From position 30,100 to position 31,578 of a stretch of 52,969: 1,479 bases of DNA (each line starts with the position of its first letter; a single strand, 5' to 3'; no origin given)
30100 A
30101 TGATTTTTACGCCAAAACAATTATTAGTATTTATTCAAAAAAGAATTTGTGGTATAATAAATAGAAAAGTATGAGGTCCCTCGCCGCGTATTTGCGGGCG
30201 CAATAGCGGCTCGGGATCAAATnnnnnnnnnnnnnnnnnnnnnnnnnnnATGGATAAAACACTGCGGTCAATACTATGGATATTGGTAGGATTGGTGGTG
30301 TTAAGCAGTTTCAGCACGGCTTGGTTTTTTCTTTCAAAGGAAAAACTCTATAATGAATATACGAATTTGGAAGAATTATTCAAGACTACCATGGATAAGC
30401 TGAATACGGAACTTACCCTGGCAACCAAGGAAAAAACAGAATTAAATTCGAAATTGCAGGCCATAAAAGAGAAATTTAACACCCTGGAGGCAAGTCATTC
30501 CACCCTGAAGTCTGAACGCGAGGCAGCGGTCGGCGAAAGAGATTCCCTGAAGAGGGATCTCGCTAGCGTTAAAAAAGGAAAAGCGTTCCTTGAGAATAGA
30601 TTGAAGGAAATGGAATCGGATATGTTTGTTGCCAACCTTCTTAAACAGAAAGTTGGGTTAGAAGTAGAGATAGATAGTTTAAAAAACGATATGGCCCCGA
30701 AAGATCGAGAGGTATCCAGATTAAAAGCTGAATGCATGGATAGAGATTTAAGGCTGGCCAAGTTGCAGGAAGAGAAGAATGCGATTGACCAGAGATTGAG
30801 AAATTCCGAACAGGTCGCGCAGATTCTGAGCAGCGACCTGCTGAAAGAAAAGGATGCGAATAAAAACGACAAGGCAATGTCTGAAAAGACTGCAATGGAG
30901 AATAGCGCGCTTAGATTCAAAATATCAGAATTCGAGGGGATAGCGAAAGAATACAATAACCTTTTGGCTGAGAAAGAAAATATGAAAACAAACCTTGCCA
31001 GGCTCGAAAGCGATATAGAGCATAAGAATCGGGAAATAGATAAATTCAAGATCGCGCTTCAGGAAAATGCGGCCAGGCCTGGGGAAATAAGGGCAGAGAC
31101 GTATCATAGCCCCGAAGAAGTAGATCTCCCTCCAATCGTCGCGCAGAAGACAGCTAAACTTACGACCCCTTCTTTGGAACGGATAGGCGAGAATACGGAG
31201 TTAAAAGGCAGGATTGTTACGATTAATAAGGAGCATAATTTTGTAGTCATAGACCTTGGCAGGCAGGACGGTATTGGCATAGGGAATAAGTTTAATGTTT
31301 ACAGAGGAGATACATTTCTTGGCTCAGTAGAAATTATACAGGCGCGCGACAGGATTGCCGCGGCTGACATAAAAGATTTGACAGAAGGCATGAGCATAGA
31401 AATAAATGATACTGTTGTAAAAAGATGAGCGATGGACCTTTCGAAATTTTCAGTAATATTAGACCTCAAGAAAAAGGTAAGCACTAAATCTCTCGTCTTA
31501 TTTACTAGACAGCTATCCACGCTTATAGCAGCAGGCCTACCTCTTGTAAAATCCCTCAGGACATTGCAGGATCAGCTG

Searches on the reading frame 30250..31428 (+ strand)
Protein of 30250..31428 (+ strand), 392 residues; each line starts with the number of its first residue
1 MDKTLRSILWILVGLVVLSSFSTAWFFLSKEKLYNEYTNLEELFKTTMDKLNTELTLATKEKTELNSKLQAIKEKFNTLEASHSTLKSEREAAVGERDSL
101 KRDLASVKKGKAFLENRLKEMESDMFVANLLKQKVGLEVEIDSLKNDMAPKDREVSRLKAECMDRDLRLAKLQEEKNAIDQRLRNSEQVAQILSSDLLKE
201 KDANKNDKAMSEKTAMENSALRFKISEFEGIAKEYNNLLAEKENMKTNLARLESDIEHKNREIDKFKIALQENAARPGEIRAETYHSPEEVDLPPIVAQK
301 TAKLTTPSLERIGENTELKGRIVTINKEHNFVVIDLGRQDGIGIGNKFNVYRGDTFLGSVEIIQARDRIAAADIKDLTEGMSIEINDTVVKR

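Call 38: search_protein_families(library=pfam, proteins=[window:30250-31428:+])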
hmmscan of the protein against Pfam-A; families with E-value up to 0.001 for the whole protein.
window:30250-31428:+ (392 aa): 1 family
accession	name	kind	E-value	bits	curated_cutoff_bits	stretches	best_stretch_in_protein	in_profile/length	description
PF10473.14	CENP-F_leu_zip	-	4.5e-05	24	34.5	0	40-88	61-108/140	Leucine-rich repeats of kinetochore protein Cenp-F/LEK1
